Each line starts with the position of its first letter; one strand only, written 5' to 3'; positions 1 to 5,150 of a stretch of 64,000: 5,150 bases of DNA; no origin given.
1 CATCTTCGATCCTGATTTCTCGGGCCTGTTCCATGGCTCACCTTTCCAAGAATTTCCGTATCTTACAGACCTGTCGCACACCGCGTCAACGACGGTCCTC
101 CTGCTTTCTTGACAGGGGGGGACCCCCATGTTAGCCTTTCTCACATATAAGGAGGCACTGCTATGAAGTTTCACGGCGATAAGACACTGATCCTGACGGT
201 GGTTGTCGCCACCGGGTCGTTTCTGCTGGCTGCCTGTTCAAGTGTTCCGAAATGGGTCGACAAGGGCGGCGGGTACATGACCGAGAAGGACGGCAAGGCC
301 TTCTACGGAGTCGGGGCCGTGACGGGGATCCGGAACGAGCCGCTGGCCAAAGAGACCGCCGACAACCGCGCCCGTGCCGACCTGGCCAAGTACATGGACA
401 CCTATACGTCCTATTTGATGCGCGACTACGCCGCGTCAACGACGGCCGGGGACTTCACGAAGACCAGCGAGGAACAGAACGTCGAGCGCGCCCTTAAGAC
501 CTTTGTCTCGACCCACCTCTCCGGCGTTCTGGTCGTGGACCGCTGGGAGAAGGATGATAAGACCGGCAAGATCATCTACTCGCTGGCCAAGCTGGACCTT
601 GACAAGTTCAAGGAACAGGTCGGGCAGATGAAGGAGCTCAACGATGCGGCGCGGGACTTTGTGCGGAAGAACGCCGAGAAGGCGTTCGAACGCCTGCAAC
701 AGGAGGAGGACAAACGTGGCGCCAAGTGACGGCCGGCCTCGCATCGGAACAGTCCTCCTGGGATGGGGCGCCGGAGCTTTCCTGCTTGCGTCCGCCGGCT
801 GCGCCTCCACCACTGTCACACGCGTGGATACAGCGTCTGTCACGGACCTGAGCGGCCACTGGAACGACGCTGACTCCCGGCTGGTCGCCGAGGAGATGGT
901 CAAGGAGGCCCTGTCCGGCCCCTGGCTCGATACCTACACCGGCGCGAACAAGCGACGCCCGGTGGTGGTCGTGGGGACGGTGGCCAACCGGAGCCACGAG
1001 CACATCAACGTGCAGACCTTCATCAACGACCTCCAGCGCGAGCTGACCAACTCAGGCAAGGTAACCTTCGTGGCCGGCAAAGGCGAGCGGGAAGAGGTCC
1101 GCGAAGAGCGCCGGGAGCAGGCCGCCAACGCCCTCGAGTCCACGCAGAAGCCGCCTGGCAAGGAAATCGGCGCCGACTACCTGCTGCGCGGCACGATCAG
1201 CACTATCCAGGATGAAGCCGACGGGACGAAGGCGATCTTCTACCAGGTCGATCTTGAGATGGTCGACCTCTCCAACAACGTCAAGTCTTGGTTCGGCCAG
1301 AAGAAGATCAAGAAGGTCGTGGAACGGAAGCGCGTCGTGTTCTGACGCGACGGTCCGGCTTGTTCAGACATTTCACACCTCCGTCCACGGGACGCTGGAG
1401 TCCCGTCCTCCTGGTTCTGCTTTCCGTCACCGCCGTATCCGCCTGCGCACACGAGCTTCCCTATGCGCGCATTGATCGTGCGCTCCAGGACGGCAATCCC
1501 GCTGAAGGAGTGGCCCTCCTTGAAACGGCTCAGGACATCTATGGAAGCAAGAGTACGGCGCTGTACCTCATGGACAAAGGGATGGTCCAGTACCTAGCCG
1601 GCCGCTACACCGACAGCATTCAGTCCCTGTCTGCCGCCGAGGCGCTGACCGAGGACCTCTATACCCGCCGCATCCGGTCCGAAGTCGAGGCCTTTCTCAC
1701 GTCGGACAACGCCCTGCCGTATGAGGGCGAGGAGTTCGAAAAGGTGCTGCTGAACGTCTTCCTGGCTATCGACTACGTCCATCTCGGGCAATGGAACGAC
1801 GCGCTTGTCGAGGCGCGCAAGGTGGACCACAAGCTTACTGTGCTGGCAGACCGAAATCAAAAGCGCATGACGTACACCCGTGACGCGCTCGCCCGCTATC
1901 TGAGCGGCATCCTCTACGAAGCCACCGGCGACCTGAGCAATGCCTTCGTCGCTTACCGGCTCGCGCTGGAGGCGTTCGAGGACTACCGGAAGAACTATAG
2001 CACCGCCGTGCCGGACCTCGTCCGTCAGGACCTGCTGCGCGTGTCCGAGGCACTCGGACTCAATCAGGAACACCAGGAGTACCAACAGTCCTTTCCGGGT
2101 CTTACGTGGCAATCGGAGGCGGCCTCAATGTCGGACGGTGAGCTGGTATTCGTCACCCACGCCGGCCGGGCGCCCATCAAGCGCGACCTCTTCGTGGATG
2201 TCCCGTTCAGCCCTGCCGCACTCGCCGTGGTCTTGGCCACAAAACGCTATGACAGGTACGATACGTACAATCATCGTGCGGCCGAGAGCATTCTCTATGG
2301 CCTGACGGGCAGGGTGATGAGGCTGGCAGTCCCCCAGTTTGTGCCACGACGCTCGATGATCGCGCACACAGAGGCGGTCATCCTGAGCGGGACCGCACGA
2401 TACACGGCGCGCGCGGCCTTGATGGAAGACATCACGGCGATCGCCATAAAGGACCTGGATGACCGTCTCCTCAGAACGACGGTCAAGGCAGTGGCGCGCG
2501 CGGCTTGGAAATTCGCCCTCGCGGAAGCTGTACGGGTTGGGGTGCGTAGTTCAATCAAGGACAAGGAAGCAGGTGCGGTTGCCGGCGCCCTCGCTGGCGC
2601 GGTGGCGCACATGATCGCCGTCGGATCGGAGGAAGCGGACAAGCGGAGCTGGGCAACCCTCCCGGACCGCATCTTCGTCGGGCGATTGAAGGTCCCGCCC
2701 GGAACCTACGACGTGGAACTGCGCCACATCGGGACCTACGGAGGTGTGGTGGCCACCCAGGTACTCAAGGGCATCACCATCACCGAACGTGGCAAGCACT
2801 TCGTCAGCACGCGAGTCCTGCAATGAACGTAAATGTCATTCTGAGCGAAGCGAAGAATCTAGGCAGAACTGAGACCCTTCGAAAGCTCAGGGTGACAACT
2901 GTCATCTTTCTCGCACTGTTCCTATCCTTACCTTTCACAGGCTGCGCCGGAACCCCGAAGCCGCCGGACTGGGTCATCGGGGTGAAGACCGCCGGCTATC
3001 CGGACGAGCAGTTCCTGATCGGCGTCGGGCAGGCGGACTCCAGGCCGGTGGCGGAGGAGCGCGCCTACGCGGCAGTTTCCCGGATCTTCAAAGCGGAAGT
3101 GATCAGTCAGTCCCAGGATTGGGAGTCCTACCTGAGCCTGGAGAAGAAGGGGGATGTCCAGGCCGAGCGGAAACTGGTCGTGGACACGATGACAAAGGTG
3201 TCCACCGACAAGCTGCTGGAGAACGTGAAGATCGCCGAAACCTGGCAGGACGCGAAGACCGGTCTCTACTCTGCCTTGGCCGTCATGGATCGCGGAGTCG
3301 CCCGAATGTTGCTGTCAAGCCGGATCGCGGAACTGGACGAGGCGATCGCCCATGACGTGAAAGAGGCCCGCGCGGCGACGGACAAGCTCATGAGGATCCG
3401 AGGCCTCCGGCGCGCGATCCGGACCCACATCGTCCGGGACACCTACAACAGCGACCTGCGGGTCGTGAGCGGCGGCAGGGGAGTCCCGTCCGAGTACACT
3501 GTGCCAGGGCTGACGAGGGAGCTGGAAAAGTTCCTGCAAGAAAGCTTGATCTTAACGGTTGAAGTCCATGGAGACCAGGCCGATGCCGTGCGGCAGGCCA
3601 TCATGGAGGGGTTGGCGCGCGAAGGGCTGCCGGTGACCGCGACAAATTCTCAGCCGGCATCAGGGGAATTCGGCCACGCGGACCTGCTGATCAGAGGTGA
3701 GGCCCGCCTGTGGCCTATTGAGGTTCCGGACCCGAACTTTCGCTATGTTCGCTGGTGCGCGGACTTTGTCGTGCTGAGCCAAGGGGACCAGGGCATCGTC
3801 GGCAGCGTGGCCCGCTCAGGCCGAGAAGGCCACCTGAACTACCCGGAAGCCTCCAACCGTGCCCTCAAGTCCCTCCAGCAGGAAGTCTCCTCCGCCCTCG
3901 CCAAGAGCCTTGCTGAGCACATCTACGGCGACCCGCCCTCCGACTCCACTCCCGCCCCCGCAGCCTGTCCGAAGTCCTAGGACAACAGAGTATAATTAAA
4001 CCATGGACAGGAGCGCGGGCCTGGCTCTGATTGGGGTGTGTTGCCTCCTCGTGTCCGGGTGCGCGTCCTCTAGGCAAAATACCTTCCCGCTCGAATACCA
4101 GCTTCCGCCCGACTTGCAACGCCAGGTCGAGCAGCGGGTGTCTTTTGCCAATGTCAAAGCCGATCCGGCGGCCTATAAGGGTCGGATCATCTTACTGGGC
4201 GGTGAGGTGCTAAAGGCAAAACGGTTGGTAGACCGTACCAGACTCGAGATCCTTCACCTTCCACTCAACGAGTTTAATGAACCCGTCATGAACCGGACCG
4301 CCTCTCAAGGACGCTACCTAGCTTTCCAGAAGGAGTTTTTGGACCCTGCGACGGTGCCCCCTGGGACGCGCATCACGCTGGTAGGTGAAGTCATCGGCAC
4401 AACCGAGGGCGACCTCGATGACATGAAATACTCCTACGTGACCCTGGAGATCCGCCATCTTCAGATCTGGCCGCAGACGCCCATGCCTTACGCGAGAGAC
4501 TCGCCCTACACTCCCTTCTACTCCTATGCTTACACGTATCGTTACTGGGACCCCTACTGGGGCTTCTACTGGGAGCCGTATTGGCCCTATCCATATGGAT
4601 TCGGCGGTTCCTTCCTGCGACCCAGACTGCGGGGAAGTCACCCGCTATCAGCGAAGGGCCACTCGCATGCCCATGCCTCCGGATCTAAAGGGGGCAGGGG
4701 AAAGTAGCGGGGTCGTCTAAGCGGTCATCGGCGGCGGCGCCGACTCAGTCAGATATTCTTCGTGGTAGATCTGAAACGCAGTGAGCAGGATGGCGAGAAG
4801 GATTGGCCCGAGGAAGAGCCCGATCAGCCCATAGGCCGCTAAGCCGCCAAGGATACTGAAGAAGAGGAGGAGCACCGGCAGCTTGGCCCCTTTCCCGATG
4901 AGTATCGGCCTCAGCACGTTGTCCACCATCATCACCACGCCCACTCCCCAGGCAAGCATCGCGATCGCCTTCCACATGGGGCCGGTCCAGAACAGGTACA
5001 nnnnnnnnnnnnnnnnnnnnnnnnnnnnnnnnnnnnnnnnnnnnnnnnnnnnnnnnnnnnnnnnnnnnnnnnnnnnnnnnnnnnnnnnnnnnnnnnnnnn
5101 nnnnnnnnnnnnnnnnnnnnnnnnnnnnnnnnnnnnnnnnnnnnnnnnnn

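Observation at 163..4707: Five consecutive lipoprotein genes: LPP20/FlgP-like, LpoB-like, COG3014-like TPR protein, LPP20-domain protein, Slp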

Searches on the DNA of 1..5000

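Call 83: search_rna_families(source=window, start=1, end=5000, threshold=evalue, max_evalue=1)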
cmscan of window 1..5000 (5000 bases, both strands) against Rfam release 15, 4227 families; matches with E-value up to 1: 1.
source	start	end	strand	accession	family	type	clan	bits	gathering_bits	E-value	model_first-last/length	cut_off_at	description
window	2885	2932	-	RF01129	sR44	Gene; snRNA; snoRNA; CD-box;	-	16.9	45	0.93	1-55/55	no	Small nucleolar RNA sR44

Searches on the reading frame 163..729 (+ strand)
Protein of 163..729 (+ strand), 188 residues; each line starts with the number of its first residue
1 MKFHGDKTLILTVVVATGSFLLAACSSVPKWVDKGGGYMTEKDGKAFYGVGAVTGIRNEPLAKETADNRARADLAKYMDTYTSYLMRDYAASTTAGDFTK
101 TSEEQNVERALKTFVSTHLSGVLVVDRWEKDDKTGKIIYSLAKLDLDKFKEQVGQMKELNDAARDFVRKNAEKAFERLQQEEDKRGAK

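Call 3: search_protein_families(library=pfam, proteins=[window:163-729:+], max_evalue=1)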
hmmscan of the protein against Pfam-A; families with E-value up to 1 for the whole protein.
window:163-729:+ (188 aa): 4 families
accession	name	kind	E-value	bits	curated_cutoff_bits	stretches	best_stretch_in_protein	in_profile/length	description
PF02169.21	LPP20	-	0.00066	20.5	25.9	1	41-145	9-97/97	LPP20 lipoprotein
PF25808.1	TPR_LAA1_C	-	0.062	13.6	27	1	97-158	78-137/160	LAA1-like, C-terminal TPR repeats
PF13111.11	pPIWI_RE_X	-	0.1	12.2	30.5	1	109-156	48-95/396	pPIWI_RE module N-terminal domain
PF00571.33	CBS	-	0.21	12.4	24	1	100-132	11-37/57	CBS domain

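Call 4: search_protein_families(library=ncbifam, proteins=[window:163-729:+], max_evalue=1)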
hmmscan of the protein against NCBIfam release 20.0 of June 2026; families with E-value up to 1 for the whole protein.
window:163-729:+ (188 aa): 1 family
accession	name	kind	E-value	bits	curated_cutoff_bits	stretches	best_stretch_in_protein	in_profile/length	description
NF033216.1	lipo_YgdI_YgdR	subfamily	0.064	13.2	42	1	7-45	1-38/71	YgdI/YgdR family lipoprotein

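Call 8: list_cluster_members(proteins=[window:163-729:+, window:716-1345:+, window:644-1345:+, window:1288-2826:+, window:1360-2826:+, window:2823-3980:+, window:2892-3980:+, window:4003-4707:+])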
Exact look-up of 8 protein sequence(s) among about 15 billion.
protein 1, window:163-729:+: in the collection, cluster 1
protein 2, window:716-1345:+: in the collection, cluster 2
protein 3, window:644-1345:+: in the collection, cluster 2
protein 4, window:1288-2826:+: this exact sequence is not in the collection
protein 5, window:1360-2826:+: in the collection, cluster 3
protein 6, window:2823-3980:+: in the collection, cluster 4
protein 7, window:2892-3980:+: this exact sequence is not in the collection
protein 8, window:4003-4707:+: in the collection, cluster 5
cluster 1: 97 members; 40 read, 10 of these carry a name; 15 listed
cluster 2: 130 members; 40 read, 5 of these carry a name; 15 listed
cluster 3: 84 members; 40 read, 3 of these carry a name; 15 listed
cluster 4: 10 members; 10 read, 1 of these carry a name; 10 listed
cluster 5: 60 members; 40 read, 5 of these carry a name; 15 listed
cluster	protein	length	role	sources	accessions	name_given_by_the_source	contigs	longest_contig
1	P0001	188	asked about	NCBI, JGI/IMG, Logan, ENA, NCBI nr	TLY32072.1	MAG: hypothetical protein E6K57_06445 [Nitrospirae bacterium] | MAG: hypothetical protein E6K57_06445 [Nitrospirota bacterium]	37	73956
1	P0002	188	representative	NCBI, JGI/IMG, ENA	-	-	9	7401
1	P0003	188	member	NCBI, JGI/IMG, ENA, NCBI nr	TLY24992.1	MAG: hypothetical protein E6K64_05165 [Nitrospirae bacterium] | MAG: hypothetical protein E6K64_05165 [Nitrospirota bacterium]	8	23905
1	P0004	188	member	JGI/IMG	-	hypothetical protein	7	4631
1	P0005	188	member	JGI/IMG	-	hypothetical protein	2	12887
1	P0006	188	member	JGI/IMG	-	hypothetical protein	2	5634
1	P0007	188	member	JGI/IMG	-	hypothetical protein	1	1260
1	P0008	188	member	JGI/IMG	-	hypothetical protein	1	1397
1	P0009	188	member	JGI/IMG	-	hypothetical protein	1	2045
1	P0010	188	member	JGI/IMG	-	hypothetical protein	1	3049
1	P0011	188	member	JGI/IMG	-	hypothetical protein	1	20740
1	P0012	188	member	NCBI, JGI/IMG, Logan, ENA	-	-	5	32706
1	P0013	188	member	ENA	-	-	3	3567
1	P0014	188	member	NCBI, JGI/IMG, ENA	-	-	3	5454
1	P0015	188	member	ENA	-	-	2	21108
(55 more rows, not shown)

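Call 95: search_solved_structures(query=A9, max_evalue=1, show_alignments=1)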
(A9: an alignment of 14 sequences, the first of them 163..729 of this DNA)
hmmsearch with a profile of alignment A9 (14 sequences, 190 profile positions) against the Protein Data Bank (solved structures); distinct sequences matched with E-value up to 1: 2.
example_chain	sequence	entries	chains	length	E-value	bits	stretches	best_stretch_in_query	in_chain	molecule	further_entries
5vfp_X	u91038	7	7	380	0.93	12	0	70-128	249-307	26S proteasome non-ATPase regulatory subunit 11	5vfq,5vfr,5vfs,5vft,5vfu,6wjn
5vgz_X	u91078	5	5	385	0.95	12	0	70-128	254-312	26S proteasome non-ATPase regulatory subunit 11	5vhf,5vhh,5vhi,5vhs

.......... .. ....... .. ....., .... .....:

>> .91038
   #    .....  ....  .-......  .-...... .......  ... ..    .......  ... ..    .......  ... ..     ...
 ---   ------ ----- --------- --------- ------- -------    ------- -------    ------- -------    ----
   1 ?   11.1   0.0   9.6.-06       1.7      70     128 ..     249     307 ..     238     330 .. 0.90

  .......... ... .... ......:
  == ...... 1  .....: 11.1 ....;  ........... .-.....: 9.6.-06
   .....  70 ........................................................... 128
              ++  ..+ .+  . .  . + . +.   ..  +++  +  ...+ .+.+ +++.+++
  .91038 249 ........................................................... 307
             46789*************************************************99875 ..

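Call 116: search_protein_families(library=padloc, proteins=[window:163-729:+], max_evalue=0.01)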
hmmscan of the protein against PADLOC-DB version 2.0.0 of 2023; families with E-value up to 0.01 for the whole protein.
window:163-729:+ (188 aa): 0 families

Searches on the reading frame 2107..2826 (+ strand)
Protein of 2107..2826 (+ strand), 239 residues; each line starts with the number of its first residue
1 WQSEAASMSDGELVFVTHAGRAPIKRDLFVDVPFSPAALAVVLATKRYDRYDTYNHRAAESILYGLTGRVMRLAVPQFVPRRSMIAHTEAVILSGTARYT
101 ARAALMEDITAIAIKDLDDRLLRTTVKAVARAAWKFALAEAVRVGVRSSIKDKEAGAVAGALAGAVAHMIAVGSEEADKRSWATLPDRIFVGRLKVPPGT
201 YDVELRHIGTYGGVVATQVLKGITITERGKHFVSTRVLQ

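Call 62: predict_structure(alignment_id=A6)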
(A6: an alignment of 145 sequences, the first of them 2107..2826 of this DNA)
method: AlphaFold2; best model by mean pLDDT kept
length: 239 residues; sequences in the alignment: 145
mean_pLDDT: 93.0   pTM: 0.83
mean pLDDT of the five models: 93.0, 89.8, 89.7, 89.1, 88.5
residues with pLDDT >= 90: 197; 70-90: 34; 50-70: 7; < 50: 1
segments of 3 or more residues with pLDDT < 50: none
pLDDT, mean of each block of 10 residues (from residue 1): 74 98 95 92 78 75 86 95 97 97 98 97 96 95 96 95 92 93 95 98 98 98 97 97
secondary structure, 60 per line:
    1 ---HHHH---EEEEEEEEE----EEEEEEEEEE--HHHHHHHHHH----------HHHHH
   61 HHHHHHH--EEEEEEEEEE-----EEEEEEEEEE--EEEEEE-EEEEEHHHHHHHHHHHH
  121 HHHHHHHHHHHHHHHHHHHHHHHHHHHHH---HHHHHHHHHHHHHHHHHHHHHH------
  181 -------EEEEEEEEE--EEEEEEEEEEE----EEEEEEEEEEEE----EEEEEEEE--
elements in order: H4-7 E11-19 E24-33 H36-45 H56-67 E70-79 E85-94 E97-102 E104-108 H109-149 H153-174 E188-196 E199-209 E214-225 E230-237

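Call 66: fold_search(model_id=the predicted structure, library=pdb)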
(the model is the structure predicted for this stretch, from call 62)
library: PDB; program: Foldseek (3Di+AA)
matches with E <= 10: 588; with E <= 0.001: 0
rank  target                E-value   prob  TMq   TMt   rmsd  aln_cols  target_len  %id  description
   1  4h40_B                9.1e-02  0.85  0.19  0.15   3.1        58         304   17  Crystal structure of a putative cell adhesion protein (BF2867) from Bacteroides fragilis NCTC 9343 at 2.57 A resolutio (released 2012-10-03)
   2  8beg_A                1.9e-01  0.08  0.18  0.08  24.2       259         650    7  Structure of Ig-like domains from PrgB (released 2022-11-30)
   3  4h40_A                2.1e-01  0.72  0.19  0.15   3.1        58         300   17  Crystal structure of a putative cell adhesion protein (BF2867) from Bacteroides fragilis NCTC 9343 at 2.57 A resolutio (released 2012-10-03)
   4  5i0g_B                2.4e-01  0.44  0.21  0.08  19.1       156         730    8  Cycloalternan-degrading enzyme from Trueperella pyogenes in complex with cycloalternan (released 2016-12-14)
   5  9ll4_A                2.7e-01  0.23  0.19  0.34  11.6       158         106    7  Crystal structure of the Helicobacter pylori copper resistance determinant CrdA in complex with silver ions in space g (released 2025-11-19)
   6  9ll2_A                2.9e-01  0.20  0.19  0.33  11.3       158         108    7  Crystal structure of the Helicobacter pylori copper resistance determinant CrdA in the apo form (released 2025-11-19)
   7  9gdq_C                3.2e-01  0.02  0.11  0.03  26.5       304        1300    8  Cryo-EM structure of Vibrio cholerae RNA polymerase Transcription Activation Complex with ToxR transcription factor an (released 2025-12-17)
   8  1ciu                  3.7e-01  0.11  0.13  0.06   7.7        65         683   11  THERMOSTABLE CGTASE FROM THERMOANAEROBACTERIUM THERMOSULFURIGENES EM1 AT PH 8.0. (released 1996-03-08)
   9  6cgt_A                4.1e-01  0.12  0.12  0.05   6.1        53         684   11  HOXA COMPLEX OF CYCLODEXTRIN GLYCOSYLTRANSFERASE MUTANT (released 1998-10-14)
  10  4cgt                  4.1e-01  0.10  0.12  0.05   9.0        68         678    7  DELETION MUTANT DELTA(145-150), F151D OF CYCLODEXTRIN GLYCOSYLTRANSFERASE (released 1998-08-12)
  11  5k3x_B                4.4e-01  0.18  0.18  0.13  16.6       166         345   10  Crystal Structure of the sulfite dehydrogenase, SorT R78K mutant from Sinorhizobium meliloti (released 2017-05-24)
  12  2a9d_B                4.4e-01  0.11  0.18  0.13  17.2       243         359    6  Crystal structure of recombinant chicken sulfite oxidase with Arg at residue 161 (released 2005-08-02)
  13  1cqy                  4.7e-01  0.21  0.15  0.31   5.2        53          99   11  STARCH BINDING DOMAIN OF BACILLUS CEREUS BETA-AMYLASE (released 1999-08-20)
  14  8beg_B                5.3e-01  0.05  0.17  0.08  25.2       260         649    7  Structure of Ig-like domains from PrgB (released 2022-11-30)
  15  5k3x_A                7.1e-01  0.15  0.18  0.13  13.5       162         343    9  Crystal Structure of the sulfite dehydrogenase, SorT R78K mutant from Sinorhizobium meliloti (released 2017-05-24)
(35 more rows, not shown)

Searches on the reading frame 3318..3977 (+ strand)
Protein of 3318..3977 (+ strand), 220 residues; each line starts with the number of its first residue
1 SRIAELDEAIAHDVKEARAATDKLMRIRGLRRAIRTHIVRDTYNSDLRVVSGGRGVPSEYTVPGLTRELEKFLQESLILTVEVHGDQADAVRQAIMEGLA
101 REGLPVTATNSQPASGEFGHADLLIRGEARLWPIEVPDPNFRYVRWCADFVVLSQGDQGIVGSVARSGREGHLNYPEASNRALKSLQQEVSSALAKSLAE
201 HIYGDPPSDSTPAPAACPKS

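Call 119: search_solved_structures(query=A11, max_evalue=10)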
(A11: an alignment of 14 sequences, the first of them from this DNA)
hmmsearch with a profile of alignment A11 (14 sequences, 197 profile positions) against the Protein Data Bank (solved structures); distinct sequences matched with E-value up to 10: 1.
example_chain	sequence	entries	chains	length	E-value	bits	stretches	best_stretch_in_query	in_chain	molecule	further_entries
5ok8_A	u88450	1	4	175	0.78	12.6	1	6-74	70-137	LPP20 lipoprotein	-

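Call 120: search_protein_families(library=pfam, alignment_id=A11, max_evalue=0.1)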
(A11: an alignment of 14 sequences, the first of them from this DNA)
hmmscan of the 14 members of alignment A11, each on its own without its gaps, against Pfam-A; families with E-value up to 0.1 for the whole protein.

A. member 1, seq(220 aa): 1 family
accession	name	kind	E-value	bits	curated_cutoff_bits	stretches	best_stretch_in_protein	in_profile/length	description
PF10302.15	Dsc3_N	-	0.032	15.2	25.4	1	25-64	24-63/102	DSC E3 ubiquitin ligase complex subunit 3, ubiquitin-like domain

B. families by the number of members that match (of 14 scanned): 5 families
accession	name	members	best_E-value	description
PF10302.15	Dsc3_N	1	0.032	DSC E3 ubiquitin ligase complex subunit 3, ubiquitin-like domain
PF05769.16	SIKE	1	0.044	SIKE family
PF06823.17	DUF1236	1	0.048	Protein of unknown function (DUF1236)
PF24812.1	wHTH_TTC3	1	0.062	TTC3-like, winged helix turn helix domain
PF08444.16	Gly_acyl_tr_C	1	0.087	Aralkyl acyl-CoA:amino acid N-acyltransferase, C-terminal region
